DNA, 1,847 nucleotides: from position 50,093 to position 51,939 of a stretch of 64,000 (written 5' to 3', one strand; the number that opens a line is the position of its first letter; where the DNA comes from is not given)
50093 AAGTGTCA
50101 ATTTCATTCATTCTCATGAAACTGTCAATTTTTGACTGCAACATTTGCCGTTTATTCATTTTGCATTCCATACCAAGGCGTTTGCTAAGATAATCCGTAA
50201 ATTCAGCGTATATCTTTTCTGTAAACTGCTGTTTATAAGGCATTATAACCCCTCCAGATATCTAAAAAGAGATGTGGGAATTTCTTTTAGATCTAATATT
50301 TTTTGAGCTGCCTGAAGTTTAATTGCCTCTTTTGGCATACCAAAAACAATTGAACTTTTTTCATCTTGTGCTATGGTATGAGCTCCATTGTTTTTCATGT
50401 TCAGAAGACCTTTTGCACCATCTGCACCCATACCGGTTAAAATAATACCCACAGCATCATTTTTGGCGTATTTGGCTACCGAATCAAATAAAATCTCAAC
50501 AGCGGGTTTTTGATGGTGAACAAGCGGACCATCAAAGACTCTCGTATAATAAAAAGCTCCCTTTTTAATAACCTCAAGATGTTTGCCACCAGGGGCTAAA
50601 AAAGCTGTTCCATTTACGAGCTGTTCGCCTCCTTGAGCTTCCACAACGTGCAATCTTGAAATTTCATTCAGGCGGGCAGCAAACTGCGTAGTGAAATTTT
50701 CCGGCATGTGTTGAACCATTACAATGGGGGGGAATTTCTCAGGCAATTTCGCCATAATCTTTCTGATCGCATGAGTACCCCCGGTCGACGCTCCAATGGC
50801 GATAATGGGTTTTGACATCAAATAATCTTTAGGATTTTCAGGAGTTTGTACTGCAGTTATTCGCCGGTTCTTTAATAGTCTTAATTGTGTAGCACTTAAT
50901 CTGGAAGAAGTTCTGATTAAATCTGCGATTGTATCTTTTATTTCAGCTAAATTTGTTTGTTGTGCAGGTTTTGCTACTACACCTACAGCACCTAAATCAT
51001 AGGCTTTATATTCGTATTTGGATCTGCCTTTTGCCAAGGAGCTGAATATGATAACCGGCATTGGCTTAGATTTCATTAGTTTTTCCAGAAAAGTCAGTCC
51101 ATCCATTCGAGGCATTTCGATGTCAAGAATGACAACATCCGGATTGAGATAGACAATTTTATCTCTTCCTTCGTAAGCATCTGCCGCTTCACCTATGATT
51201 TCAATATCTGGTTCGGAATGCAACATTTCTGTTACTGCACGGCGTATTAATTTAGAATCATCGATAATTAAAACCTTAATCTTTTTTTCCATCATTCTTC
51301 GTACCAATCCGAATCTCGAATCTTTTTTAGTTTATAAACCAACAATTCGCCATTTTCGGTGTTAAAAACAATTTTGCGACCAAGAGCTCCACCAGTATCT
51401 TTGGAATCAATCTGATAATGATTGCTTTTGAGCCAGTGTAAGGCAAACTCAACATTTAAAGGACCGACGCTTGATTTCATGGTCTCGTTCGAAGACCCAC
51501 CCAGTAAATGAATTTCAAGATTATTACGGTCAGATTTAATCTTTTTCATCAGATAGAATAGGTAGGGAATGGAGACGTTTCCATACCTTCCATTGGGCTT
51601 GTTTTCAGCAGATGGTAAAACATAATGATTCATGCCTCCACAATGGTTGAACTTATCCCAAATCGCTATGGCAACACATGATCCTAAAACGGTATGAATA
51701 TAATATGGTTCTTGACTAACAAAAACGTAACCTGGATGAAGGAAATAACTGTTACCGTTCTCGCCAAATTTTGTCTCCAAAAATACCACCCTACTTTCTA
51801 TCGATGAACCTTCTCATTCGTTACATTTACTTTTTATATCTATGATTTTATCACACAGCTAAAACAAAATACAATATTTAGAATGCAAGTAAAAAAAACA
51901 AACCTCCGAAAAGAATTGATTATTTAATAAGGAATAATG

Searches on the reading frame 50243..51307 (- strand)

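Call 5: search_protein_families(library=ncbifam, proteins=[window:50243-51307:-])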
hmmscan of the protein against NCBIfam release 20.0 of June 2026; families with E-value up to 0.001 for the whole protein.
window:50243-51307:- (354 aa): 75 families (the best 25 are shown)
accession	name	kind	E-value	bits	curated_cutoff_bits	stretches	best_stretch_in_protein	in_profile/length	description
NF001965.0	PRK00742.1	subfamily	2.7e-121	405.1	293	1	8-351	2-353/357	chemotaxis-specific protein-glutamate methyltransferase CheB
NF009206.0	PRK12555.1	subfamily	1.3e-108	363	342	1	10-350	1-335/340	chemotaxis-specific protein-glutamate methyltransferase CheB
NF008677.0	PRK11697.1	equivalog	5.2e-21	75.1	246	1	10-135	2-120/238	two-component system response regulator BtsR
TIGR02875.1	spore_0_A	equivalog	1.7e-19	70.1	200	1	8-138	1-130/262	sporulation transcription factor Spo0A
NF011896.0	PRK15369.1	equivalog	4.5e-17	62.4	242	1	8-128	2-122/211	two component system response regulator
NF007935.0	PRK10651.1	equivalog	1.2e-16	60.6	250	1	6-114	3-110/216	two-component system response regulator NarL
NF052445.1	RespRegMctR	equivalog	7.6e-15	54.9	300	1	9-128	1-119/205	two-component system response regulator MctR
NF041367.1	CheY_Halo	equivalog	3.1e-14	53.3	200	1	12-125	1-112/114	chemotaxis protein CheY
NF007419.0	PRK09958.1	equivalog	3.6e-14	52.8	251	1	12-120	3-109/204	acid-sensing system DNA-binding response regulator EvgA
NF010684.1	PRK14084.1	equivalog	3.4e-13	49.9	375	1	11-129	2-117/254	response regulator transcription factor LytR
NF007708.0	PRK10403.1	equivalog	5.2e-13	48.9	343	1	9-149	6-142/215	nitrate/nitrite response regulator protein NarP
NF045717.1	DVU0259_DivK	exception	1.3e-12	47.9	160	1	11-126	4-115/117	DVU0259 family response regulator domain-containing protein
NF007969.0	PRK10693.1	equivalog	2e-12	46.8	329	1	4-131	4-124/337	two-component system response regulator RssB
NF045505.1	RR_RssB_Pseudo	equivalog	9.7e-12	44.6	700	1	5-122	1-115/394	two-component system response regulator RssB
NF047785.1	respo_reg_MadR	equivalog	1.1e-11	44.5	300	1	10-125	1-119/209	MadR family response regulator transcription factor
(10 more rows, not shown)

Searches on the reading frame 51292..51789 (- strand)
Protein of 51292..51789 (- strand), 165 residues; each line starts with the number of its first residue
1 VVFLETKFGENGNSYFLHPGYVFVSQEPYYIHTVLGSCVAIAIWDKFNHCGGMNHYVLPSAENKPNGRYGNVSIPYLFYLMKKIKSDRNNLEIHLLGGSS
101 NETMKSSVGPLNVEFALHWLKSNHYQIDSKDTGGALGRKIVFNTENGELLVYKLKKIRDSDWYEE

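Call 5: search_protein_families(library=ncbifam, proteins=[window:51292-51789:-])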
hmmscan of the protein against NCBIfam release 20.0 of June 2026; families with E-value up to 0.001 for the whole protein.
window:51292-51789:- (165 aa): 9 families
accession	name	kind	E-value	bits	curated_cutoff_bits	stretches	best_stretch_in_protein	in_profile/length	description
NF010013.0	PRK13487.1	equivalog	2.5e-31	108.7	223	1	15-161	26-177/201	chemoreceptor glutamine deamidase CheD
NF041119.1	CheD_Thtga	equivalog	1.2e-23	84.3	240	1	23-155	11-150/160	chemoreceptor glutamine deamidase/glutamate methylesterase CheD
NF010020.0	PRK13498.1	equivalog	3.1e-23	82.5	236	1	16-152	11-156/168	chemoreceptor glutamine deamidase CheD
NF010016.0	PRK13493.1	equivalog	7.8e-23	81.4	369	1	18-153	47-194/227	chemoreceptor glutamine deamidase CheD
NF010018.0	PRK13495.1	equivalog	9e-23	81.2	243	1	25-155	14-149/159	chemoreceptor glutamine deamidase CheD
NF010014.0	PRK13489.1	equivalog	1.4e-20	74.5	290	1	17-156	23-170/238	chemoreceptor glutamine deamidase CheD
NF010017.0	PRK13494.1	equivalog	4.4e-19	68.7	285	1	17-151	16-154/163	chemoreceptor glutamine deamidase CheD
NF010019.0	PRK13497.1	equivalog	3.2e-18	66.1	313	1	21-154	17-155/184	chemoreceptor glutamine deamidase CheD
NF010015.0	PRK13490.1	equivalog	1.8e-15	57.3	251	1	24-151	15-152/162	chemoreceptor glutamine deamidase CheD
